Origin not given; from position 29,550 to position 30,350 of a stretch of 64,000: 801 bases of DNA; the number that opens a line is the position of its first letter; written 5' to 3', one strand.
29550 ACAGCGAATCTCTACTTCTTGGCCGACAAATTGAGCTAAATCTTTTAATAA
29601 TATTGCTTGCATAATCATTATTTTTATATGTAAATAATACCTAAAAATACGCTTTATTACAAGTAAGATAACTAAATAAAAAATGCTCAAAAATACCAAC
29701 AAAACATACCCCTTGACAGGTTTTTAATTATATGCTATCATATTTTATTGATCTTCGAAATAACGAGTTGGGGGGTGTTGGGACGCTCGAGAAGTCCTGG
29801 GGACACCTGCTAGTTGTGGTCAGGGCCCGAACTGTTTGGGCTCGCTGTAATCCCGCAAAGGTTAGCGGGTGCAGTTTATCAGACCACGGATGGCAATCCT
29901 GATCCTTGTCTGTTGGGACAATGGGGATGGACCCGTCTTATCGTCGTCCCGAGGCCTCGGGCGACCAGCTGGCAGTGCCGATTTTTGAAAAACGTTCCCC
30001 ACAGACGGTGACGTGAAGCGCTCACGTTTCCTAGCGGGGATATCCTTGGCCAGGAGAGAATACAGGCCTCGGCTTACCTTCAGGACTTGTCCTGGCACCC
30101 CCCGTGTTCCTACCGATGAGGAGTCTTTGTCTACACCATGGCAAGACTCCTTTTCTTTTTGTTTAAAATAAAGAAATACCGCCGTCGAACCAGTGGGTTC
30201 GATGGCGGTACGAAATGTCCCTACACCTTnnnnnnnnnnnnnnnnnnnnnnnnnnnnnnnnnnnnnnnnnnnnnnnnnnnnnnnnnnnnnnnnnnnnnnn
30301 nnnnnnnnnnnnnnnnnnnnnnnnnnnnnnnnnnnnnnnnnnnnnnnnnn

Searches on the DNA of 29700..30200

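Call 110: search_rna_families(source=window, start=29700, end=30200, threshold=evalue, max_evalue=10)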
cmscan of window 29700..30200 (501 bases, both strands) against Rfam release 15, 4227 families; matches with E-value up to 10: 3.
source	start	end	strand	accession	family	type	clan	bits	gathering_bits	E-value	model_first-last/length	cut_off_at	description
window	30115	30159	+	RF04343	Plastid-psbA-2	Cis-reg;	CL00153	17.7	55.8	1.4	1-60/60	no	Plastid-psbA-2 3UTR RNA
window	30152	30176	+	RF04239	mir-4679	Gene; miRNA;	-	14.6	88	9.9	26-50/75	no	mir-4679 microRNA precursor family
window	30072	30159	+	RF02353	BjrC68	Gene; sRNA;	-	12.9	39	1.4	1-82/82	no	Bradyrhizobiaceae sRNA BjrC68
